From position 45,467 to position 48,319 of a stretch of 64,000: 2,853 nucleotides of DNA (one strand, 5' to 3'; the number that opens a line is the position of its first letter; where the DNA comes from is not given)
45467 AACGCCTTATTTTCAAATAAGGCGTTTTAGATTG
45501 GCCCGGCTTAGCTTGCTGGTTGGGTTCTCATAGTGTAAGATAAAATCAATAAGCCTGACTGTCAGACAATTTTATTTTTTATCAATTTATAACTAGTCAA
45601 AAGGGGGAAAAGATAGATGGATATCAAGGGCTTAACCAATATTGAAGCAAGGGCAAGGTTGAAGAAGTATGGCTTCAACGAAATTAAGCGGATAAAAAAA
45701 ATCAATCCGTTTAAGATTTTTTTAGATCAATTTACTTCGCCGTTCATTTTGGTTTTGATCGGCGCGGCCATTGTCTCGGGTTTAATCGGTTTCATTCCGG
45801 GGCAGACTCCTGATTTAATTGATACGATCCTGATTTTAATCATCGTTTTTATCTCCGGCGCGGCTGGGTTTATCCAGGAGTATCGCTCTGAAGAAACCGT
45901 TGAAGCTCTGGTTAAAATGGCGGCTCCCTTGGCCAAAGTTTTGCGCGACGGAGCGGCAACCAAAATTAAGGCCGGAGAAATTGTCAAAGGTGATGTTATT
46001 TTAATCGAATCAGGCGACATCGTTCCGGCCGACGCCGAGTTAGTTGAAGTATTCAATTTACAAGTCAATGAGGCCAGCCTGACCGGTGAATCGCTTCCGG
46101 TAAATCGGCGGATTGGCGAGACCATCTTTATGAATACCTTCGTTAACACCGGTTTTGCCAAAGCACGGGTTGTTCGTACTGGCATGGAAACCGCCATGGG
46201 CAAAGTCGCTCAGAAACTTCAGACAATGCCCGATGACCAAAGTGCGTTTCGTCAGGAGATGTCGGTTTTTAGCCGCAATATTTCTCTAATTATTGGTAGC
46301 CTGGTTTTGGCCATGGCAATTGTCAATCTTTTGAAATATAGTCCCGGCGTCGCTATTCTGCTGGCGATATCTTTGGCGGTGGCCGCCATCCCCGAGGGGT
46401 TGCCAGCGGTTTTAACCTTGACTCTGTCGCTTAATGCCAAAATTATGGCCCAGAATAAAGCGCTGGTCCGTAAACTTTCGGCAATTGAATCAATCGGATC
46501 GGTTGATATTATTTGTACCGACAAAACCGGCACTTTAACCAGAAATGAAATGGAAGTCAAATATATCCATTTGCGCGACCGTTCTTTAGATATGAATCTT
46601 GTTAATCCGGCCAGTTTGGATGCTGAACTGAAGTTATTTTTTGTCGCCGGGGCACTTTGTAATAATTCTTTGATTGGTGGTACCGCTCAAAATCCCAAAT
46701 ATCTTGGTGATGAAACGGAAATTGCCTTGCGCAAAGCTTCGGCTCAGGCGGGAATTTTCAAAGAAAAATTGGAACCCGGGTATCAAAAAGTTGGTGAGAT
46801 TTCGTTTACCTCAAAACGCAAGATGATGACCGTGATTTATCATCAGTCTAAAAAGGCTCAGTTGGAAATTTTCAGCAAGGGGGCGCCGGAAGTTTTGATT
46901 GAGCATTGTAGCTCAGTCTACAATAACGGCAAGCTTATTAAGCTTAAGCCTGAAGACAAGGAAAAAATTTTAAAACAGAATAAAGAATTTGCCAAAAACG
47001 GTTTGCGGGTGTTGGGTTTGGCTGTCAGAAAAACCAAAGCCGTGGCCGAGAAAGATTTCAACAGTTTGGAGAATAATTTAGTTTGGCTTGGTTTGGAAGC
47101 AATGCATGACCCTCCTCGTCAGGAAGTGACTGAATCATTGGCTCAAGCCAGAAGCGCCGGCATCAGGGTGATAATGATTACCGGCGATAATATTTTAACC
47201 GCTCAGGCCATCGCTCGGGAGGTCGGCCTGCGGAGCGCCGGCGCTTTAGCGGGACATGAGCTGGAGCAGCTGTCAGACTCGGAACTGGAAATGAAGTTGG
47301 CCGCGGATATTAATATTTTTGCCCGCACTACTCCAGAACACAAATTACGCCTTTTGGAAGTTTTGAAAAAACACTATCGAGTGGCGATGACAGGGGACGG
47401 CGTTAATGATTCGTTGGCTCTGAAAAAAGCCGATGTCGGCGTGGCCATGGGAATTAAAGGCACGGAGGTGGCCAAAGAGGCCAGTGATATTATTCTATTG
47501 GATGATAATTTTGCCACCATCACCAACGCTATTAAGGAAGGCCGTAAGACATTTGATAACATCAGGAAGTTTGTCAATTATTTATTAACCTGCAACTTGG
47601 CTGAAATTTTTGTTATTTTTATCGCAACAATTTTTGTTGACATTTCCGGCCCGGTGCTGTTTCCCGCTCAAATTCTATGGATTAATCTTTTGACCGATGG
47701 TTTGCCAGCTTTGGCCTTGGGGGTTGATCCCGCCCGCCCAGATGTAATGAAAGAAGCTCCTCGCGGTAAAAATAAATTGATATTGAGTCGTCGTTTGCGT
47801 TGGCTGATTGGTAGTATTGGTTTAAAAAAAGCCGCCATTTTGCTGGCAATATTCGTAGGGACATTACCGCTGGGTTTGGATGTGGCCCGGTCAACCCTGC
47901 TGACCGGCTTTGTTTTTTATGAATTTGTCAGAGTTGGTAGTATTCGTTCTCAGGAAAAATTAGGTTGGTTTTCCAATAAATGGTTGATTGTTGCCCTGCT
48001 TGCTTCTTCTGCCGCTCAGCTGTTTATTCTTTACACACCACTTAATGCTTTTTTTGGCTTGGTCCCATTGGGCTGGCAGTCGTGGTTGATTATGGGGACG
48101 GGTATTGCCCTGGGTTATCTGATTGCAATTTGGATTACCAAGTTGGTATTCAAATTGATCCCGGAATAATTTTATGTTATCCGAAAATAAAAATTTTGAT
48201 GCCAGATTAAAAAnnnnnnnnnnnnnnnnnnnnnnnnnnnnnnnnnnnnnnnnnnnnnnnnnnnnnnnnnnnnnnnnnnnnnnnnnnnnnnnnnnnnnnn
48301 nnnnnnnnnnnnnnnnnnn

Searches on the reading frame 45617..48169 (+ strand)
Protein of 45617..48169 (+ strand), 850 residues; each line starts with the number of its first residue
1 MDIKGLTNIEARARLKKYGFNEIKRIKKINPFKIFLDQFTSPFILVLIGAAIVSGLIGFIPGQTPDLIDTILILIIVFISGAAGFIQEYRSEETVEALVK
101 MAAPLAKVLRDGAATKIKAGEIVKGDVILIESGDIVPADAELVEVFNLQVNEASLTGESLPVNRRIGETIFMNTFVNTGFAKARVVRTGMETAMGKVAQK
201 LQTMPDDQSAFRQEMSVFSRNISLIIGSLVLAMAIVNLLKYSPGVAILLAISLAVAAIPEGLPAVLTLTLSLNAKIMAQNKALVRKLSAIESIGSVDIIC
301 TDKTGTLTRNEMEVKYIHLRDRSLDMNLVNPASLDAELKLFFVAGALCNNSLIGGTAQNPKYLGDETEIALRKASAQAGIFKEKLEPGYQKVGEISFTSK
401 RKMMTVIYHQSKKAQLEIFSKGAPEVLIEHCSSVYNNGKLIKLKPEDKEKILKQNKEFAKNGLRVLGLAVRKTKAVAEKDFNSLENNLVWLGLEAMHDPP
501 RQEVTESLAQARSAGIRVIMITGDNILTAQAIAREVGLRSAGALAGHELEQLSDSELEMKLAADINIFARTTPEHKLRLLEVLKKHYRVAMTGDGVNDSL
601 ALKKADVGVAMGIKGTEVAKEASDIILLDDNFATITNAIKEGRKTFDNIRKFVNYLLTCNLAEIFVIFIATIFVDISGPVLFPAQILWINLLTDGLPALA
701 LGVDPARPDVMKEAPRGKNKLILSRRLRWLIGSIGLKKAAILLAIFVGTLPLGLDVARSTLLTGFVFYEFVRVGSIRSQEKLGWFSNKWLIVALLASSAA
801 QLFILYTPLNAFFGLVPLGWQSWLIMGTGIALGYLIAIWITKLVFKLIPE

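Call 34: search_protein_families(library=ncbifam, proteins=[window:45617-48169:+], max_evalue=0.00001)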
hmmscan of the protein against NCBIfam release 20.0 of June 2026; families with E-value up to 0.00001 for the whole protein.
window:45617-48169:+ (850 aa): 19 families
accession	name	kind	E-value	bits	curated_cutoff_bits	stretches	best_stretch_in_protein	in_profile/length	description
TIGR01522.1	ATPase-IIA2_Ca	equivalog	2.8e-175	584.5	798.3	1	5-809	23-814/854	calcium-transporting P-type ATPase, PMR1-type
TIGR01116.1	ATPase-IIA1_Ca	equivalog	5.9e-167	557.1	703.4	1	36-826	2-780/799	calcium-translocating P-type ATPase, SERCA-type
TIGR01517.1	ATPase-IIB_Ca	equivalog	3.8e-140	468.7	507.05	1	4-839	54-872/882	calcium-translocating P-type ATPase, PMCA-type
TIGR01523.1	ATPase-IID_K-Na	equivalog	3.3e-135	452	645.05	3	341-747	433-855/997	potassium/sodium efflux P-type ATPase, fungal-type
TIGR01647.1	ATPase-IIIA_H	equivalog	2.2e-127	426.3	615.5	1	5-708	1-651/755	plasma-membrane proton-efflux P-type ATPase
TIGR01106.1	ATPase-IIC_X-K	subfamily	8.6e-120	401.3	946.1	2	3-542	34-611/997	Na,H/K antiporter P-type ATPase subunit alpha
TIGR01524.1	ATPase-IIIB_Mg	equivalog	7.9e-115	384.6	610.75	1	4-729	32-740/867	magnesium-translocating P-type ATPase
NF011702.0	PRK15122.1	subfamily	1.3e-110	370.9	975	2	169-843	246-897/907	magnesium-translocating P-type ATPase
TIGR01494.1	ATPase_P-type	subfamily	2.5e-95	319.7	62.3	3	73-324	2-239/478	HAD-IC family P-type ATPase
TIGR01657.1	P-ATPase-V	hypoth_equivalog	1e-73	248.4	618.25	3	178-538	329-697/1055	ATP13A2 family polyamine export P-type ATPase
TIGR01525.1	ATPase-IB_hvy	subfamily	4.8e-70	237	346.25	2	52-538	14-426/560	heavy metal translocating P-type ATPase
TIGR01512.1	ATPase-IB2_Cd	subfamily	2.1e-56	191.7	313.5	3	67-319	18-257/494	cadmium family heavy metal-translocating P-type ATPase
TIGR01511.1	ATPase-IB1_Cu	subfamily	3.2e-56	191.3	397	3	78-324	54-289/542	copper-translocating P-type ATPase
NF008262.1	PRK11033.1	equivalog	1.7e-41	142.5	1005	2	89-328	217-457/731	zinc/cadmium/mercury/lead-transporting ATPase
TIGR01497.1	kdpB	equivalog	1.4e-39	135.8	527.9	3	66-312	66-316/675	potassium-transporting ATPase subunit KdpB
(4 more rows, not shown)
